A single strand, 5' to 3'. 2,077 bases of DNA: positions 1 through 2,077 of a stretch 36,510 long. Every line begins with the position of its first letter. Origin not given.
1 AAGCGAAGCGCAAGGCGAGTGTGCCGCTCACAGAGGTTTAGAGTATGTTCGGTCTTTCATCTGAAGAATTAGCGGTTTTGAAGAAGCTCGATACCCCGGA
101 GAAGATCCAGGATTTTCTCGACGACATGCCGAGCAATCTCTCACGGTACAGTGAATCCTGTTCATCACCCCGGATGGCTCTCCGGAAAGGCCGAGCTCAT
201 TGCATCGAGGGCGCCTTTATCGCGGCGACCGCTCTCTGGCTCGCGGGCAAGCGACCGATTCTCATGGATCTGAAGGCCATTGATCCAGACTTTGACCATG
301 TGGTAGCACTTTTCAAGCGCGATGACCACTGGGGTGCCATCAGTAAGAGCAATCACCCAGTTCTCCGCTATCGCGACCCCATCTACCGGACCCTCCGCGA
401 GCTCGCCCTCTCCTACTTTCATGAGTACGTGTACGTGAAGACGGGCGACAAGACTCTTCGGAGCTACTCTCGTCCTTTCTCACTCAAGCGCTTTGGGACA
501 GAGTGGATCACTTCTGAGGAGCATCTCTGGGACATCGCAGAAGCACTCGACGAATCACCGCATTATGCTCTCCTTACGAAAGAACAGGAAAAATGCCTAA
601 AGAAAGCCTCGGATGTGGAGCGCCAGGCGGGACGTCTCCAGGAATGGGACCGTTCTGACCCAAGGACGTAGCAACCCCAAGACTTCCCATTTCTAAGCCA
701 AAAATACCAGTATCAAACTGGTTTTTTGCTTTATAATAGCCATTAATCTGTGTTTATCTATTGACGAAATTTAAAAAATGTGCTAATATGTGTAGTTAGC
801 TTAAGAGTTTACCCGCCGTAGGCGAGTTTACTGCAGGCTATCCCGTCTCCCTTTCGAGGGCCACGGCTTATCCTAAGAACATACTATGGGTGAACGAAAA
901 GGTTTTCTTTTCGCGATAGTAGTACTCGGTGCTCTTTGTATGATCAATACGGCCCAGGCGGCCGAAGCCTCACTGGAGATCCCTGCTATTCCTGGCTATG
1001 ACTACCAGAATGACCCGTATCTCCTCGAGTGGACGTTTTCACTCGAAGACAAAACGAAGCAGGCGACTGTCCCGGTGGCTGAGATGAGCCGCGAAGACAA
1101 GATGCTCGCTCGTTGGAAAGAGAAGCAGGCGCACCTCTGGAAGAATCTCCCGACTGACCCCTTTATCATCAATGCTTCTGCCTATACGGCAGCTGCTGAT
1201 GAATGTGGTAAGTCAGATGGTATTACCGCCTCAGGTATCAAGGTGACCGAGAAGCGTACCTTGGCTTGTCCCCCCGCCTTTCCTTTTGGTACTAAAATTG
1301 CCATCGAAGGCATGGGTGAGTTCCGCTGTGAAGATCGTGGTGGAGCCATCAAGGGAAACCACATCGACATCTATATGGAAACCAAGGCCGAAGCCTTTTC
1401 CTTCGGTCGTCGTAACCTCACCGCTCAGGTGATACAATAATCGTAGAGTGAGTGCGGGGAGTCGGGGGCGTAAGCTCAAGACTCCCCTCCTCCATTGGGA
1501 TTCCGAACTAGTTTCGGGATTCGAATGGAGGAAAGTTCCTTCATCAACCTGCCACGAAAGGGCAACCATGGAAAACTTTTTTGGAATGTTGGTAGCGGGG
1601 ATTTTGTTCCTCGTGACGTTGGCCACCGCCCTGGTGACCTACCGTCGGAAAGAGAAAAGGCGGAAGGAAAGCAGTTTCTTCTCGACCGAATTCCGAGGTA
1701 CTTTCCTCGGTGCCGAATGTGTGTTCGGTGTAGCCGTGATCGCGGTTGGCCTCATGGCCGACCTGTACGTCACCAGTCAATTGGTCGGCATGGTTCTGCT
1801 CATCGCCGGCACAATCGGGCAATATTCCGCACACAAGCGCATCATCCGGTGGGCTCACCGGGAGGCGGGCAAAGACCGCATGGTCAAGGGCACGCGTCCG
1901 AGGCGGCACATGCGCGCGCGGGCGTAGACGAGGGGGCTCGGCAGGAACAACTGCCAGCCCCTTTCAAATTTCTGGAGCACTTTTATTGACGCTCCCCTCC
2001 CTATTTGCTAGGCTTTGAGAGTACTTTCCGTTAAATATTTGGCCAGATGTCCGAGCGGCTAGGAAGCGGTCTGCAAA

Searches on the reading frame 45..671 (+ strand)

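Call 7: search_protein_families(library=pfam, proteins=[window:45-671:+])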
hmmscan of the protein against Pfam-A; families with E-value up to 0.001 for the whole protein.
window:45-671:+ (208 aa): 0 families

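Call 22: search_protein_families(library=pfam, proteins=[window:45-671:+], max_evalue=1)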
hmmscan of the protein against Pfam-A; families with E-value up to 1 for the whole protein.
window:45-671:+ (208 aa): 2 families
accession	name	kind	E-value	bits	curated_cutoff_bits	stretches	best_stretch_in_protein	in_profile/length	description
PF14860.11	DrrA_P4M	-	0.19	12.1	26.2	1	154-185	44-75/103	DrrA phosphatidylinositol 4-phosphate binding domain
PF14822.12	Vasohibin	-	0.22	11.2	24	1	82-130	144-192/245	Vasohibin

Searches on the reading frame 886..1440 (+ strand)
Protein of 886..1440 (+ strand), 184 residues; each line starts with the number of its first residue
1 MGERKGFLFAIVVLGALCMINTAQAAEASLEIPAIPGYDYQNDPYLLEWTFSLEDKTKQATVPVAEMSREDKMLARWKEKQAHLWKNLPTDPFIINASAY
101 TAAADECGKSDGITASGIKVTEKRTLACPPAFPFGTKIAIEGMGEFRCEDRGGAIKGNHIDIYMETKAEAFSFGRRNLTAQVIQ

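Call 7: search_protein_families(library=pfam, proteins=[window:886-1440:+])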
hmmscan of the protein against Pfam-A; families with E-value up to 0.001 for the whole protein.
window:886-1440:+ (184 aa): 1 family
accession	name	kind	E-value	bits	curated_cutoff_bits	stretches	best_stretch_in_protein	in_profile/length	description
PF06725.17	3D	-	2.6e-11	44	23.8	1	131-182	9-70/72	3D domain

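Call 26: find_encoding_contigs(protein=window:886-1440:+, flank=10000, max_places=4)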
Protein window:886-1440:+ (184 aa): 9 contigs read that carry it; 4 places shown.
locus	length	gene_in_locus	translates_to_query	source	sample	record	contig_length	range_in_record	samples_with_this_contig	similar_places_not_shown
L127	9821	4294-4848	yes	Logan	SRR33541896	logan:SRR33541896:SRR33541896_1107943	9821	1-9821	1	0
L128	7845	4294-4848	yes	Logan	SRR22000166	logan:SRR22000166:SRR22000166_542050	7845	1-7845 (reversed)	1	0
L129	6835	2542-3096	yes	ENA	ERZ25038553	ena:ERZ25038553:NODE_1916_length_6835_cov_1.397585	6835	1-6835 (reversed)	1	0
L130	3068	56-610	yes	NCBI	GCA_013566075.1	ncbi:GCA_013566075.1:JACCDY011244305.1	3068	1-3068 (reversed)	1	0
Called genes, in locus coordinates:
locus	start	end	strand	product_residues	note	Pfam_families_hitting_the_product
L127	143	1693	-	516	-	-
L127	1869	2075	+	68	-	-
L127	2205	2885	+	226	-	-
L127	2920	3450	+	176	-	PF07884:VKOR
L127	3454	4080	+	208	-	-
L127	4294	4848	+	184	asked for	PF06725:3D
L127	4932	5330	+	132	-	-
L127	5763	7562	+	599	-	PF00664:ABC_membrane, PF02463:SMC_N, PF00005:ABC_tran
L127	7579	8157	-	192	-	PF03167:UDG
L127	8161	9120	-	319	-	PF01368:DHH, PF02272:DHHA1 (weak)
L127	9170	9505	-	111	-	PF02033:RBFA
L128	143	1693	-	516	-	-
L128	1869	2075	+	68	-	-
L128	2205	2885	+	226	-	-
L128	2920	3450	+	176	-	PF07884:VKOR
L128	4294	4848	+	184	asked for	PF06725:3D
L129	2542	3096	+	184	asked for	PF06725:3D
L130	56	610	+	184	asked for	PF06725:3D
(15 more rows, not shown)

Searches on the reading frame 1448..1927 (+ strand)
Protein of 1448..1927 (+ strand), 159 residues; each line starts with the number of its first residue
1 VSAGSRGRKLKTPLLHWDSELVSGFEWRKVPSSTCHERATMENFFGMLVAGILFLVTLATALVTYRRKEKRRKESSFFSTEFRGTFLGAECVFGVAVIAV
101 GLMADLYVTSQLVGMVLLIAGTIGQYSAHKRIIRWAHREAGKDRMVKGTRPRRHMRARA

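Call 7: search_protein_families(library=pfam, proteins=[window:1448-1927:+])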
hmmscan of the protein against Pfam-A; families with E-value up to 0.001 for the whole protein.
window:1448-1927:+ (159 aa): 0 families

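Call 22: search_protein_families(library=pfam, proteins=[window:1448-1927:+], max_evalue=1)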
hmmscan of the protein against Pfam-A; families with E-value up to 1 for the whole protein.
window:1448-1927:+ (159 aa): 6 families
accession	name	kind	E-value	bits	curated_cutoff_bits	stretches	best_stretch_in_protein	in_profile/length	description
PF10183.14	ESSS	-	0.0057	17.3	22.8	1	113-141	69-97/115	ESSS subunit of NADH:ubiquinone oxidoreductase (complex I)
PF07331.16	TctB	-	0.035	14.7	29.1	1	42-117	29-102/137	Tripartite tricarboxylate transporter TctB family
PF02656.20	DUF202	-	0.039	14.8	23.4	0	45-72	39-66/68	Domain of unknown function (DUF202)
PF11076.13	YbhQ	-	0.071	13.5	27.4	1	52-121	46-113/132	Putative inner membrane protein YbhQ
PF02038.21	ATP1G1_PLM_MAT8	-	0.14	12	26.9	1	46-64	17-35/48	ATP1G1/PLM/MAT8 family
PF14575.11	EphA2_TM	-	0.34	12.1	28.9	1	46-76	3-33/74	Ephrin type-A receptor 2 transmembrane domain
